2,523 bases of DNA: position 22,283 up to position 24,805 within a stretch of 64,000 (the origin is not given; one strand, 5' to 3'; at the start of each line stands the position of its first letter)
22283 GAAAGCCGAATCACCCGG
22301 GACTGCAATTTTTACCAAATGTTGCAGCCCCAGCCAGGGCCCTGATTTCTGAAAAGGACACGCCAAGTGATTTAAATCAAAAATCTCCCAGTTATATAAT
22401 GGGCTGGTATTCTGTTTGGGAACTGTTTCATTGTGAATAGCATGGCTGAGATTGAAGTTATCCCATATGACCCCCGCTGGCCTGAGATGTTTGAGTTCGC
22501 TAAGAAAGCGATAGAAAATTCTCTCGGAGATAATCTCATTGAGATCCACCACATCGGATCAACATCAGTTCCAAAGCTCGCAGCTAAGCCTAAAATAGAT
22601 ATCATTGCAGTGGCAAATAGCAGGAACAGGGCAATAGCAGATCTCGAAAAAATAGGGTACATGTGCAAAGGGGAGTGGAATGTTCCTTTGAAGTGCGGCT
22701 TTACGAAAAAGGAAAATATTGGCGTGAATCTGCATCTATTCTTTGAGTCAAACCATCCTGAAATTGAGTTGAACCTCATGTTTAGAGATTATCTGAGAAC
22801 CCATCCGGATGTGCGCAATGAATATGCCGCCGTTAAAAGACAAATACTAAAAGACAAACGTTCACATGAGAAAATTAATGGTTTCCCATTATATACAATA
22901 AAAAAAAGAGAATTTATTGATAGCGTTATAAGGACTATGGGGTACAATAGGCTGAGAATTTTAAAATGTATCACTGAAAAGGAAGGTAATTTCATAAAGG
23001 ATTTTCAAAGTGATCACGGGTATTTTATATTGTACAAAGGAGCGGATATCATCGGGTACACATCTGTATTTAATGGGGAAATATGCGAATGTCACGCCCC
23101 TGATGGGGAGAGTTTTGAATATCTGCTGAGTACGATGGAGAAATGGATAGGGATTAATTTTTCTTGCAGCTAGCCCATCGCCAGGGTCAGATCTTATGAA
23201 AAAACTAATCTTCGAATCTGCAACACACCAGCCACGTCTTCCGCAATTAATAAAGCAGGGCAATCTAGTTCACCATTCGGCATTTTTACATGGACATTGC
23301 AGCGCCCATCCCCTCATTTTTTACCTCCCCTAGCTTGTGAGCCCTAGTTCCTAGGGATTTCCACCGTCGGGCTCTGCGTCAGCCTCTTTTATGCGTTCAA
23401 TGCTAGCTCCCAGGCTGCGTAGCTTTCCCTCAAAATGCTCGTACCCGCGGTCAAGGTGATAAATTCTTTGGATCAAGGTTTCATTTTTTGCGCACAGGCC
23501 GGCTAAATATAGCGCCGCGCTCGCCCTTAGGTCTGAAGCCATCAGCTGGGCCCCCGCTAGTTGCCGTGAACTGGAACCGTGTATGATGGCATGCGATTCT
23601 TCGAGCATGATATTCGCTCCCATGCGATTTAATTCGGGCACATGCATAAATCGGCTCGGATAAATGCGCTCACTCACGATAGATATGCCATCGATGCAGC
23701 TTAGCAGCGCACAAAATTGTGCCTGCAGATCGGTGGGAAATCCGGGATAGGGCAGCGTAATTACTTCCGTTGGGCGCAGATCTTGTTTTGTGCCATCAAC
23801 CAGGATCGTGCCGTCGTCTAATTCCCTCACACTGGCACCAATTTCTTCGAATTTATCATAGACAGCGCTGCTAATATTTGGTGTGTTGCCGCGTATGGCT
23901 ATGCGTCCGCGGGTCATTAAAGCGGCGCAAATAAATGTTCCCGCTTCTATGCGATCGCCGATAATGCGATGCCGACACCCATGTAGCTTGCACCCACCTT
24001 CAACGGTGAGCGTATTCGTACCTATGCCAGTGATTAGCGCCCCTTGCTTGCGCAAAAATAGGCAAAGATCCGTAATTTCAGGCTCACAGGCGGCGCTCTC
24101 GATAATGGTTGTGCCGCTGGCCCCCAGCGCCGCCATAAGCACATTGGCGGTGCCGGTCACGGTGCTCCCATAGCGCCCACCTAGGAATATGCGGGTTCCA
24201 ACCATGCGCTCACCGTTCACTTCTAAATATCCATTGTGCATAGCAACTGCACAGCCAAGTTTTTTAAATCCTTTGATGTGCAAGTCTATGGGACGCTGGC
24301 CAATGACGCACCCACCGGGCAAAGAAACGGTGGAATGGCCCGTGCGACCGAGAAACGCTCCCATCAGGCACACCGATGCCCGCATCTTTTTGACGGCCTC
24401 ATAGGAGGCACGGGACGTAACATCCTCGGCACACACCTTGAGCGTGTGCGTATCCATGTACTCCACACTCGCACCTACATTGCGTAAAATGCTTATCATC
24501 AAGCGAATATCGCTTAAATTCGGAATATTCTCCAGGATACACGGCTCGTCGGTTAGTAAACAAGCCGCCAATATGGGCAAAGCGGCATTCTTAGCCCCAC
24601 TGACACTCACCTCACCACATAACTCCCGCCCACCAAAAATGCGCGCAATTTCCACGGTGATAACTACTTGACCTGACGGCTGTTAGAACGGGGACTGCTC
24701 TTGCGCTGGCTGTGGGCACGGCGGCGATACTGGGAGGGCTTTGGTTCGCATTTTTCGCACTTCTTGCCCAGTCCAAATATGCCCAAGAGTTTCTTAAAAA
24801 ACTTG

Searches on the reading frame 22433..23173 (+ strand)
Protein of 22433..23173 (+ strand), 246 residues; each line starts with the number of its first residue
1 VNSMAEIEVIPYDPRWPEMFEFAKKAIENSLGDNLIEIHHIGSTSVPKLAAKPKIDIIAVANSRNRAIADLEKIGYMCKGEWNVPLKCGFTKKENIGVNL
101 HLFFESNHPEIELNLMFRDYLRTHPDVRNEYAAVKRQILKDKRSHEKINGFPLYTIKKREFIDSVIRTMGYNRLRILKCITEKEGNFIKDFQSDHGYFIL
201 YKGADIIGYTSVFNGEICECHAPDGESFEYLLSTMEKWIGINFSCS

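Call 31: search_protein_families(library=pfam, proteins=[window:22433-23173:+], max_evalue=0.001)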
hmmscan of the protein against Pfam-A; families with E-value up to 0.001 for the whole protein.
window:22433-23173:+ (246 aa): 1 family
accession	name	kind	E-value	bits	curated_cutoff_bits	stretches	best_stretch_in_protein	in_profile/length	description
PF04229.20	GrpB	-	3.4e-39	135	25.5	1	6-166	1-157/159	GrpB protein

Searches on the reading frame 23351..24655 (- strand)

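Call 31: search_protein_families(library=pfam, proteins=[window:23351-24655:-], max_evalue=0.001)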
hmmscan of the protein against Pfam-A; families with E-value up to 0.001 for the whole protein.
window:23351-24655:- (434 aa): 1 family
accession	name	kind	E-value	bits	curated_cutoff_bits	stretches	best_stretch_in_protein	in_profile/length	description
PF00275.25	EPSP_synthase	-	8.9e-97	324.9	22.8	1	9-412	4-417/417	EPSP synthase (3-phosphoshikimate 1-carboxyvinyltransferase)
